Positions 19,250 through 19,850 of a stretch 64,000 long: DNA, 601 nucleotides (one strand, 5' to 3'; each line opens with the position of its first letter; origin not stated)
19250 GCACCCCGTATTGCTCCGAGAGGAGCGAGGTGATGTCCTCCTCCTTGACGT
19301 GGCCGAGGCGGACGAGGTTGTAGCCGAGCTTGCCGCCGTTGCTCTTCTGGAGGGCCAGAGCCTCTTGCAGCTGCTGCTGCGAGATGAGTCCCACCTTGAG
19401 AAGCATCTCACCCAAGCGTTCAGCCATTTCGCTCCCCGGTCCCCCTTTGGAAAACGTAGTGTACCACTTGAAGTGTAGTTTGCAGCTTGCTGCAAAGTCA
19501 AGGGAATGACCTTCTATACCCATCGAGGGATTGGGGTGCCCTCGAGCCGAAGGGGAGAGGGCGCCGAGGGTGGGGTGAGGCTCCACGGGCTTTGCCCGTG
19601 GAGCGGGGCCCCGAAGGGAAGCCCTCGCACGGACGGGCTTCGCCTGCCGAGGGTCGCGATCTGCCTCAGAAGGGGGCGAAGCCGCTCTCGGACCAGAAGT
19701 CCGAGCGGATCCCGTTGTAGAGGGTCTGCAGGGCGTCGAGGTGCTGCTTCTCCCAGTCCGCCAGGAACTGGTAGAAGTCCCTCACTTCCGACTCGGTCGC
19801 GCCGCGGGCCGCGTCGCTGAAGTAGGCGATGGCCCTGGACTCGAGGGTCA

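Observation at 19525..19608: ~90-nt GC-rich dispersed repeat with a strong hairpin, present twice in opposite orientations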

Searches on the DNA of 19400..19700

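Call 31: search_rna_families(source=window, start=19400, end=19700, threshold=evalue, max_evalue=10)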
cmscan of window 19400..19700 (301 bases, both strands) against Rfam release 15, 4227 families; matches with E-value up to 10: 5.
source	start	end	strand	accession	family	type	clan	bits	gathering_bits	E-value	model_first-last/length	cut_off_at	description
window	19585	19649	+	RF03407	MIR531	Gene; miRNA;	-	15.8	70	3.2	1-69/69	no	MIR531 microRNA precursor family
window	19619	19644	-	RF01356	CRISPR-DR28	Gene; CRISPR;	-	14.5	35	7.6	1-24/24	no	CRISPR RNA direct repeat element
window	19426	19467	+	RF01370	CRISPR-DR57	Gene; CRISPR;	-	14.1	39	2.6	1-37/37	no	CRISPR RNA direct repeat element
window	19571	19615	+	RF00647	MIR164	Gene; miRNA;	-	14.1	64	4.1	1-68/68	no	MIR164 microRNA precursor family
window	19578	19646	+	RF03417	mir-343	Gene; miRNA;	-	12.7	70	8.4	1-70/70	no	mir-343 microRNA precursor family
